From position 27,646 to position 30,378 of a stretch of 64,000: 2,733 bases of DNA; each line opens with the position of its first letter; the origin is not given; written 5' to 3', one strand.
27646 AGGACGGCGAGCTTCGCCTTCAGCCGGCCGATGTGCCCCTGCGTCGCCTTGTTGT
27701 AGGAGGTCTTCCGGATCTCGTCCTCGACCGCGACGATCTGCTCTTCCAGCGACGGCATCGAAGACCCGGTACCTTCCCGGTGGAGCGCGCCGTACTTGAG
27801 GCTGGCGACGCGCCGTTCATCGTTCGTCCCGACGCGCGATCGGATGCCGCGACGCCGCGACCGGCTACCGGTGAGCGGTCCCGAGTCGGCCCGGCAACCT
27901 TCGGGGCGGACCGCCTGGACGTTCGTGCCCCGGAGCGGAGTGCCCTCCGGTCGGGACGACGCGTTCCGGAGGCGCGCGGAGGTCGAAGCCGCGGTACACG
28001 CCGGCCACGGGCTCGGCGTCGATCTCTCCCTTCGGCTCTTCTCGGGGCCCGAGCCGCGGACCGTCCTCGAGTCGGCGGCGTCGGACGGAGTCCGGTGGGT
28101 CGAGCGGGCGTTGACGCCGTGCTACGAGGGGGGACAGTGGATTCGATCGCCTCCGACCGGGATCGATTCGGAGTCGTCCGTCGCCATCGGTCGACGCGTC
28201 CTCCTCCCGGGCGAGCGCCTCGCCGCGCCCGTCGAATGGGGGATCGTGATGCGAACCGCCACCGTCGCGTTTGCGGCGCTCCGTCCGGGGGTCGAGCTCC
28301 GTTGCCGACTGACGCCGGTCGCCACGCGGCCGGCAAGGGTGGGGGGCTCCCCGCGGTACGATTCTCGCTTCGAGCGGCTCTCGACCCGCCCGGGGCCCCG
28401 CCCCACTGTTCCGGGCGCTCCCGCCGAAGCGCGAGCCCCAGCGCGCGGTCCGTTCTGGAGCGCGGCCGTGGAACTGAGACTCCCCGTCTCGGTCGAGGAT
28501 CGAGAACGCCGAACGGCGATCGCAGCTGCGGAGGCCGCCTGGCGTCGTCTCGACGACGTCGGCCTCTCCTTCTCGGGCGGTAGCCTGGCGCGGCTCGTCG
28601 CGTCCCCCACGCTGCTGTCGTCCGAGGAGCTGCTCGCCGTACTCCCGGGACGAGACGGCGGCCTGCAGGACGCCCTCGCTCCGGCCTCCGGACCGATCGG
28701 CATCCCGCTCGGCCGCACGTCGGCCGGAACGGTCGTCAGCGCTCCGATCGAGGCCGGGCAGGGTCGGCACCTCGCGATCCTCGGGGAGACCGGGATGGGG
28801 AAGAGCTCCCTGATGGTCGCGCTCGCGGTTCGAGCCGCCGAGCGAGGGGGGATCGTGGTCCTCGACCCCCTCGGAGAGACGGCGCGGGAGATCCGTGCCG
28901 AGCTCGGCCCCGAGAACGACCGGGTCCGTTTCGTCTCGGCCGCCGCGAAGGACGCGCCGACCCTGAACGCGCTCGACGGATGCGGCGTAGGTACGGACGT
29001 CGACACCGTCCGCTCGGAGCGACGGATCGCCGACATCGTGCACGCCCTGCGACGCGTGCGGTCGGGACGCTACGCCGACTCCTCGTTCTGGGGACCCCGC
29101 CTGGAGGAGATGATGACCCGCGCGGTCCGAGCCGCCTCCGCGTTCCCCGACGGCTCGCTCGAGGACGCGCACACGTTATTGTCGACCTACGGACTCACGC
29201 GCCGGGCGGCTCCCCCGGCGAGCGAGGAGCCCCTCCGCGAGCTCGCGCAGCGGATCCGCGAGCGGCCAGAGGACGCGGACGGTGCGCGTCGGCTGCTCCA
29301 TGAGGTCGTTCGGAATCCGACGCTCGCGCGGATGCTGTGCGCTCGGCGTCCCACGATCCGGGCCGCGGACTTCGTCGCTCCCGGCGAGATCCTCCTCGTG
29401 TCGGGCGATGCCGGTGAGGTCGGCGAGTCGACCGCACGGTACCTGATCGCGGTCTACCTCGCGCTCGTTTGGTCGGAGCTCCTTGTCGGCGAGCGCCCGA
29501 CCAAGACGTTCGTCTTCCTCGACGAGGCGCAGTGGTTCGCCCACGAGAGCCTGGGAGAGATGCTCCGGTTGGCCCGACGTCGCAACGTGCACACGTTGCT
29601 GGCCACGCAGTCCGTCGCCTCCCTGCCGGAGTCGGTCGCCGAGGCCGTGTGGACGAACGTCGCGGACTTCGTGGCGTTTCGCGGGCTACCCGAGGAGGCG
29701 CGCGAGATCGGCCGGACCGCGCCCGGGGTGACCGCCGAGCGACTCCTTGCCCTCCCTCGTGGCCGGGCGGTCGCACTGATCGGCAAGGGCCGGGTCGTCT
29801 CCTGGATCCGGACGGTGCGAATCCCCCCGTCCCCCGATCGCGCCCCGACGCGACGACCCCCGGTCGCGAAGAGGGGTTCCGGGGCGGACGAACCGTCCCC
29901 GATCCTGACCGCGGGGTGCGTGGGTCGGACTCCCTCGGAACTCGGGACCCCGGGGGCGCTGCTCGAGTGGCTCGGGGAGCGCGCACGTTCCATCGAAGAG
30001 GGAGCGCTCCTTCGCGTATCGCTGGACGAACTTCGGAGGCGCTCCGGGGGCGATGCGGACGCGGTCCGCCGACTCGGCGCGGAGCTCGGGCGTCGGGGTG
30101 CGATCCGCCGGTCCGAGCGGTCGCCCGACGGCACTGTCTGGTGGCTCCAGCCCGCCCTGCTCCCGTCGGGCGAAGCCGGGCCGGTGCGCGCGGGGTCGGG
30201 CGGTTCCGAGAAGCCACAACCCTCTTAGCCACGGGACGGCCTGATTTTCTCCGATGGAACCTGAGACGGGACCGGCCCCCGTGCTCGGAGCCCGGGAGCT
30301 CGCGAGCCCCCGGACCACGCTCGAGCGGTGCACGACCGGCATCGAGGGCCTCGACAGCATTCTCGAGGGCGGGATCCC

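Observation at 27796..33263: Candidate undescribed module: FtsK/HerA-type ATPase + three tandem KaiC-like paralogues + PAC2-like protein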

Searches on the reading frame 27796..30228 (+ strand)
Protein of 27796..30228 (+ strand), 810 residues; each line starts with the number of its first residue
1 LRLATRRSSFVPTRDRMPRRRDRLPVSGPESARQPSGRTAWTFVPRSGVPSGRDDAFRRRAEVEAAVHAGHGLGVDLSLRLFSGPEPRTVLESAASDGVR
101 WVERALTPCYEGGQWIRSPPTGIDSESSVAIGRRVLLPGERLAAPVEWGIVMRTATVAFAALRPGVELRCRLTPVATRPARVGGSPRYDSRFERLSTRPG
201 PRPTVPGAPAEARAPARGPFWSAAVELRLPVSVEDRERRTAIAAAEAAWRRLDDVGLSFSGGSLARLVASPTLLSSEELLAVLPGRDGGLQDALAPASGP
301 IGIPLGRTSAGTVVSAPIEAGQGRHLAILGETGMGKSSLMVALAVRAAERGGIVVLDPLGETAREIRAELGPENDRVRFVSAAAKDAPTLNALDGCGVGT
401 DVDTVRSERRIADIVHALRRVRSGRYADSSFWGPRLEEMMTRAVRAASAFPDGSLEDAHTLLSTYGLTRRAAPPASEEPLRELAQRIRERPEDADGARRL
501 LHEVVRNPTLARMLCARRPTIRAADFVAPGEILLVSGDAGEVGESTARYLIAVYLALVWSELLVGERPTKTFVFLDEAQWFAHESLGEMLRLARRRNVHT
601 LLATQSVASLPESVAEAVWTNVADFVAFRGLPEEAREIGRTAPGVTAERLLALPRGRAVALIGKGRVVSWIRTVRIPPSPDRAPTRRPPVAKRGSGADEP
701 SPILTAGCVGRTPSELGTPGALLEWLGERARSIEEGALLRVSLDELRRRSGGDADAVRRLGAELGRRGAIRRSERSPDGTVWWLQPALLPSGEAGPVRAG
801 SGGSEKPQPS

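Call 3: search_protein_families(library=pfam, proteins=[window:27796-30228:+], max_evalue=0.1)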
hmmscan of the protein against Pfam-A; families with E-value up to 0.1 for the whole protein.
window:27796-30228:+ (810 aa): 14 families
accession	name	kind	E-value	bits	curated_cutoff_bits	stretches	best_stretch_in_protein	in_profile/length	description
PF01935.23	DUF87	-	2e-08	35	23.2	1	305-361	3-63/220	Helicase HerA, central domain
PF13191.12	AAA_16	-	5.9e-06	27.3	32.6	1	317-596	18-159/167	AAA ATPase domain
PF00005.33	ABC_tran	-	0.0001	23.4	25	1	321-418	9-92/137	ABC transporter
PF13401.12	AAA_22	-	0.00013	22.7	27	0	323-370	5-54/130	AAA domain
PF12846.13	AAA_10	-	0.0019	17.8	27.5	0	324-380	22-78/362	AAA-like domain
PF25199.1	nSTAND_NTPase5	-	0.0028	17.9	34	0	316-355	34-73/145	Novel STAND NTPase 5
PF12696.13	TraG-D_C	-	0.0032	17.8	22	1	573-629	4-65/126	TraM recognition site of TraD and TraG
PF00006.31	ATP-synt_ab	-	0.0047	17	29.5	1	318-368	9-58/213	ATP synthase alpha/beta family, nucleotide-binding domain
PF05729.18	NACHT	-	0.005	17.1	26.7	0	325-350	2-27/167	NACHT domain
PF13604.12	AAA_30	-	0.02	15.1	27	0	325-377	20-73/191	AAA domain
PF02562.22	PhoH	-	0.028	14.3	27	0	327-352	23-48/205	PhoH-like protein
PF20720.3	nSTAND3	-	0.029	14.5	27.2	0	324-356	18-51/155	Novel STAND NTPase 3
PF10412.15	TrwB_AAD_bind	-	0.033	13.5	20.5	0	322-361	14-54/387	Type IV secretion-system coupling protein DNA-binding domain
PF01580.24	FtsK_SpoIIIE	-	0.054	13.4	24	0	303-345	20-61/221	FtsK/SpoIIIE family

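Call 4: search_protein_families(library=ncbifam, proteins=[window:27796-30228:+], max_evalue=0.1)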
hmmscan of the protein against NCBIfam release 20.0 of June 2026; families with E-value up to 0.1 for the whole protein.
window:27796-30228:+ (810 aa): 30 families (the best 25 are shown)
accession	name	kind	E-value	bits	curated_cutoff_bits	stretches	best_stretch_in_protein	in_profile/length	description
NF042943.1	HerA_antiphage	equivalog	0.00014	20.5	800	1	302-368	134-203/566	anti-phage-associated helicase HerA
TIGR03497.1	FliI_clade2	equivalog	0.00021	20.4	629.8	1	314-402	128-218/413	flagellar protein export ATPase FliI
TIGR03496.1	FliI_clade1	equivalog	0.00028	19.8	619.1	1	314-400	128-216/414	flagellar protein export ATPase FliI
NF005295.0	PRK06820.1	equivalog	0.00097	18.2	690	1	317-403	157-245/440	EscN/YscN/HrcN family type III secretion system ATPase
TIGR02546.1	III_secr_ATP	equivalog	0.0012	17.6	604.75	1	318-368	141-189/423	type III secretion system ATPase SctN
TIGR02323.1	CP_lyasePhnK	equivalog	0.0014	18.2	302.85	0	323-358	27-62/239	phosphonate C-P lyase system protein PhnK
NF045973.1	conju_CD1115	equivalog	0.0015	17.5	250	1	320-383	21-84/442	VirD4-like conjugal transfer protein, CD1115 family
TIGR01026.1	fliI_yscN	subfamily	0.0017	17.2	379.5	1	315-400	155-242/440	FliI/YscN family ATPase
NF007879.0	PRK10584.1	equivalog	0.002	17.9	336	1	322-396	35-109/228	putative ABC transporter ATP-binding protein YbbA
NF005391.0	PRK06936.1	equivalog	0.002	17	657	1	318-400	157-241/439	type III secretion system ATPase SctN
NF040937.1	HerA_Thermprot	equivalog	0.0022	16.5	800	1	323-362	140-180/487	DNA double-strand break repair helicase HerA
NF008364.0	PRK11160.1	equivalog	0.0023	16.6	630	1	319-356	362-399/575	heme ABC transporter ATP-binding protein/permease CydC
TIGR00929.1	VirB4_CagE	subfamily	0.0028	15.9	643.1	0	545-619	613-689/792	VirB4 family type IV secretion/conjugal transfer ATPase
NF004578.0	PRK05922.1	equivalog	0.003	16.4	604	1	314-370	148-202/434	type III secretion system ATPase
NF053655.1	CedD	equivalog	0.0055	15.4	600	1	323-366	221-265/527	DNA-translocating ATPase CedD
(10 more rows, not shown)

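Call 5: find_homologous_proteins(query=window:27796-30228:+, max_evalue=0.00001)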
Query window:27796-30228:+ (810 aa): 253 proteins with E <= 0.00001 among 8000 candidates; the best 120 are listed.
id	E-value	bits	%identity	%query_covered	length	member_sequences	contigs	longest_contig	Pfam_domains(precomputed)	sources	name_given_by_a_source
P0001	0.0e+0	1249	100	72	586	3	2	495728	PF01935.24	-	-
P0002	4.9e-286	969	62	95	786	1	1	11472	PF01935.24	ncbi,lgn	ncbi:MAG: DUF87 domain-containing protein [Thermoplasmata archaeon]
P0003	2.2e-283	961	63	95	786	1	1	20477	PF01935.24,PF13401.13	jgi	jgi:DNA helicase HerA-like ATPase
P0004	8.6e-245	833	58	96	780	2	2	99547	-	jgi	-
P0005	6.1e-241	820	57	95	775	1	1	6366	PF01935.24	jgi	jgi:uncharacterized protein DUF87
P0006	2.9e-239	815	60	92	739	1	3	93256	PF01935.24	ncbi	ncbi:MAG: ATP-binding protein [Thermoplasmata archaeon]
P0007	9.7e-235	800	54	96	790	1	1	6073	PF01935.24,PF13401.13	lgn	-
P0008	7.8e-225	767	54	95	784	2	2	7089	-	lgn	-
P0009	1.8e-215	736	52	95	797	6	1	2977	PF01935.24,PF13401.13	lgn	-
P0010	5.7e-204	698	65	68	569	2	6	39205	PF01935.24,PF13401.13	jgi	jgi:hypothetical protein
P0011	8.3e-204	697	50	95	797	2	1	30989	PF01935.24,PF13401.13,PF13191.13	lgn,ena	-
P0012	1.0e-200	687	50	96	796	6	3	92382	PF10412.16,PF01935.24,PF13401.13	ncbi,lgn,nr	ncbi:MAG: helicase HerA domain-containing protein [Thermoplasmata archaeon]|nr:DUF87 domain-containi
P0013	2.1e-195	670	53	86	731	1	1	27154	PF01935.24,PF13401.13,PF13191.13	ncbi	-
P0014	1.7e-194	667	50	93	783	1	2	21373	PF01935.24,PF13401.13,PF13191.13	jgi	jgi:Helicase HerA, central domain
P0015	6.0e-192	658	48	95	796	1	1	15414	PF01935.24,PF13401.13,PF13191.13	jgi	jgi:energy-coupling factor transporter ATP-binding protein EcfA2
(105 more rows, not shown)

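Call 6: search_protein_families(library=padloc, proteins=[window:27796-30228:+], max_evalue=0.01)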
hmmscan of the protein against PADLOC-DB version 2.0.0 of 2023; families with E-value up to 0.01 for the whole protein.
window:27796-30228:+ (810 aa): 7 families
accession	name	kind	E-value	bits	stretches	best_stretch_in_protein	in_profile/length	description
PDLC04140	mad8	-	1.1e-19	69.1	1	301-659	2-285/314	mads_8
PDLC02185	HerA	-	5.3e-05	20.1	1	303-364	142-207/585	-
PDLC04103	HerA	-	0.00014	18.3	1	322-362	171-212/579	-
PDLC04098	HerA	-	0.00088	15.9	1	322-346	173-196/686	-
PDLC04100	HerA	-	0.001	15.9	1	310-366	150-208/580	-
PDLC04105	HerA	-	0.002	14.8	1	323-364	166-209/576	-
PDLC01055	HerA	-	0.0026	14.6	1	298-361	134-198/532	Type III coevolved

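Call 8: find_related_loci(query=A1, collection=genome_contigs, flank=10000)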
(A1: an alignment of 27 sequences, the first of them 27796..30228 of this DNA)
Query A1 (810 aa) in genome_contigs; peptide patterns used: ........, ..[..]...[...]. (x = any residue, [..] = any of these).
294 stretches matched a pattern; 143 encode a relative of the query (tblastn E <= 1e-3); the best 80 are kept; 80 distinct loci.
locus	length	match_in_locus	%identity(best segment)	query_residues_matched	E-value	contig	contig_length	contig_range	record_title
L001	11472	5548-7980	61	1-810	0e+0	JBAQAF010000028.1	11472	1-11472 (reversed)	MAG: Thermoplasmata archaeon isolate MFD00144_ilm_asm_bin23 k127_40790, whole genome shotgun sequence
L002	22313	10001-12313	59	32-810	0e+0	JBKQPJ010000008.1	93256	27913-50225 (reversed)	MAG: Thermoplasmata archaeon isolate MGr1A1B1C__bin_125 MGr1A1B1C_000000122949, whole genome shotgun sequence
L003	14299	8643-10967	54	40-810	0e+0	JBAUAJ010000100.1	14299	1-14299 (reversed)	MAG: Thermoplasmata archaeon isolate MFD10734_ilm_asm_bin74 k127_126329, whole genome shotgun sequence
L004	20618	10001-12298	52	38-794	0e+0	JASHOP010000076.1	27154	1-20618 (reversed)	MAG: Thermoplasmata archaeon isolate JOPF026 JOPF_N143_contig_69049, whole genome shotgun sequence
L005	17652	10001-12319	49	34-807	0e+0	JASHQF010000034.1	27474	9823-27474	MAG: Thermoplasmata archaeon isolate JOPF068 JOPF_N04C_contig_49067, whole genome shotgun sequence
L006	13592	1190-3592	48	20-810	0e+0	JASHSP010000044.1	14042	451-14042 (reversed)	MAG: Thermoplasmata archaeon isolate JOPF130 JOPF_AWAY_contig_437708, whole genome shotgun sequence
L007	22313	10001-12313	48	39-810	6e-179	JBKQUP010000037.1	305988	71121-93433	MAG: Thermoplasmata archaeon isolate SEr2D2E2F__bin_159 SEr2D2E2F_000000323113, whole genome shotgun sequence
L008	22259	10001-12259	47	56-810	2e-176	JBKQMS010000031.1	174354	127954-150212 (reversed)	MAG: Thermoplasmata archaeon isolate LABRr1A1B1C__bin_68 LABRr1A1B1C_000000159555, whole genome shotgun sequence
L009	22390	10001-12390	54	26-810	2e-173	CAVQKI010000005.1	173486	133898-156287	MAG: uncultured Thermoplasmata archaeon isolate MFD00008.bin.2.14 genome assembly, contig: contig_55199, whole genome sh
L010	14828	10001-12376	47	6-785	1e-172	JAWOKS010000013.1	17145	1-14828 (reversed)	MAG: Thermoplasmata archaeon isolate bin_168 c_000010349867, whole genome shotgun sequence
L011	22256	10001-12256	48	56-810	4e-171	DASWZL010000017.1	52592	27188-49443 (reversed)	MAG TPA_asm: Thermoplasmata archaeon isolate SMAG_U3737 k141_151303, whole genome shotgun sequence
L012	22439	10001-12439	44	8-790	4e-170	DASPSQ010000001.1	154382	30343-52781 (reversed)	MAG TPA_asm: Thermoplasmata archaeon isolate SMAG_U12255 k141_2070289, whole genome shotgun sequence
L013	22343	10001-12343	46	40-810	5e-169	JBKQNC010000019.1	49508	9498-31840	MAG: Thermoplasmata archaeon isolate LASAr3G3H3I__bin_2 LASAr3G3H3I_000000172386, whole genome shotgun sequence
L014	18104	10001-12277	47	50-810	1e-176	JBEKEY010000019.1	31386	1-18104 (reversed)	MAG: Thermoplasmata archaeon isolate SPRUCE 217 SPRUCE_217_19, whole genome shotgun sequence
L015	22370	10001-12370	46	6-791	9e-167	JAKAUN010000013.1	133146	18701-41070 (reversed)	MAG: Thermoplasmata archaeon isolate YP3.bin39 NODE_131_length_133146_cov_5.12345, whole genome shotgun sequence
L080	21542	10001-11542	45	305-804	2e-107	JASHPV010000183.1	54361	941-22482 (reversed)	MAG: Thermoplasmata archaeon isolate JOPF058 JOPF_A143_contig_112363, whole genome shotgun sequence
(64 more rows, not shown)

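Call 17: search_solved_structures(query=window:27796-30228:+, max_evalue=1)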
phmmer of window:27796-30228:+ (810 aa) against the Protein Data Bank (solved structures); distinct sequences matched with E-value up to 1: 24.
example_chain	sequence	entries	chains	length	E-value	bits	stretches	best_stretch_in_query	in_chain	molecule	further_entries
9ge6_B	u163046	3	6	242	0.0054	18.3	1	317-396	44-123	Uncharacterized ABC transporter ATP-binding protein YbbA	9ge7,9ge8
8ipt_C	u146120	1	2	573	0.045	15.2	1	316-387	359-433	ABC transporter, CydDC cysteine exporter (CydDC-E) family, permease/ATP-binding protein Cy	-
8ips_A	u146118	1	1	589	0.046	15.2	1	317-387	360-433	ABC transporter, CydDC cysteine exporter (CydDC-E) family, permease/ATP-binding protein Cy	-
7zdr_C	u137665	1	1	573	0.07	14.6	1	317-387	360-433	ATP-binding/permease protein CydC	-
7zd5_C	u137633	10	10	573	0.07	14.6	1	317-387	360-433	ATP-binding/permease protein CydC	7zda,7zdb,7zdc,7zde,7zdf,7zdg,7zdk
7zds_C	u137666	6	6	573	0.071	14.6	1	317-387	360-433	ATP-binding/permease protein CydC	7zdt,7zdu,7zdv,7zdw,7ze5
9tby_C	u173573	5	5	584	0.073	14.5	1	317-387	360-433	Glutathione/L-cysteine transport system ATP-binding/permease protein CydC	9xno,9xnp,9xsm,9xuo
1gl6_A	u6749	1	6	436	0.075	14.5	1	312-363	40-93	ATPASE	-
1e9r_A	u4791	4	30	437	0.075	14.5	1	312-363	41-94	CONJUGAL TRANSFER PROTEIN TRWB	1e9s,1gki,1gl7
4d2i_A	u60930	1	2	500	0.077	14.5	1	322-361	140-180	HERA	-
8wet_A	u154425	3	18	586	0.2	13.1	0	537-615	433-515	TdpA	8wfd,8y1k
8j4u_M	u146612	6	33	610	0.25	12.8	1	312-364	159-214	Nucleoside triphosphate hydrolase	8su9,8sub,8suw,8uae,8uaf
1f48_A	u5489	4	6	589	0.29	12.6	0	326-359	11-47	ARSENITE-TRANSLOCATING ATPASE | ARSENICAL PUMP-DRIVING ATPASE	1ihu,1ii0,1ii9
9x1l_A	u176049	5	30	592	0.43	12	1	322-364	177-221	DNA helicase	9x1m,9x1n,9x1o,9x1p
1zuh_A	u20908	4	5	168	0.66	11.4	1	324-377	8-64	Shikimate kinase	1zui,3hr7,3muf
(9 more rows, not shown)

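Call 28: predict_structure(alignment_id=A1)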
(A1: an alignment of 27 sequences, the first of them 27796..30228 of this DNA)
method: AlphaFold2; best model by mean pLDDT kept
length: 810 residues; sequences in the alignment: 27
mean_pLDDT: 80.0   pTM: 0.56
mean pLDDT of the five models: 80.0, 77.0, 76.6, 75.8, 73.4
residues with pLDDT >= 90: 434; 70-90: 183; 50-70: 60; < 50: 133
segments of 3 or more residues with pLDDT < 50: 1-35, 180-213, 291-300, 681-714, 793-810
pLDDT, mean of each block of 10 residues (from residue 1): 34 38 35 57 73 78 93 93 86 93 93 86 73 75 72 89 89 77 37 35 41 61 93 88 91 83 71 89 77 38 80 81 94 94 93 96 95 87 96 88 89 91 61 88 97 97 96 94 98 95 97 97 93 97 95 94 84 95 86 94 95 93 96 94 87 93 85 67 43 36 30 62 92 89 94 91 94 91 94 42 37
secondary structure, 60 per line:
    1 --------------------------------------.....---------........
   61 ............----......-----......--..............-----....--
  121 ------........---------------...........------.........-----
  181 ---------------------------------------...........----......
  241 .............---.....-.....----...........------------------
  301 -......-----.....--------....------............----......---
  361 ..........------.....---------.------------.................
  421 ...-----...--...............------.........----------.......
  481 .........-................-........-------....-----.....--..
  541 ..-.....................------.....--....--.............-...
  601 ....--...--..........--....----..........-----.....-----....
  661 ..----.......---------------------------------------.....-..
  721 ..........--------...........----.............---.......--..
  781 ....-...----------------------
elements in order (helices of 4 or more, strands of 3 or more residues): E39-43 H53-72 E77-82 E88-93 H96-109 E115-118 E127-134 H150-160 E167-175 E220-230 H235-253 E257-261 H263-267 E272-275 H276-282 E302-307 E313-317 E326-329 H336-347 E352-357 H361-370 E377-381 H404-423 H434-448 H455-463 H474-489 H491-506 H508-514 H523-526 E532-536 H539-542 H544-564 E571-575 H578-581 H584-596 E598-604 H612-621 E624-627 H632-641 H647-651 E657-662 E667-673 H713-717 H719-730 E739-742 H743-749 H754-766 E770-776 E779-784
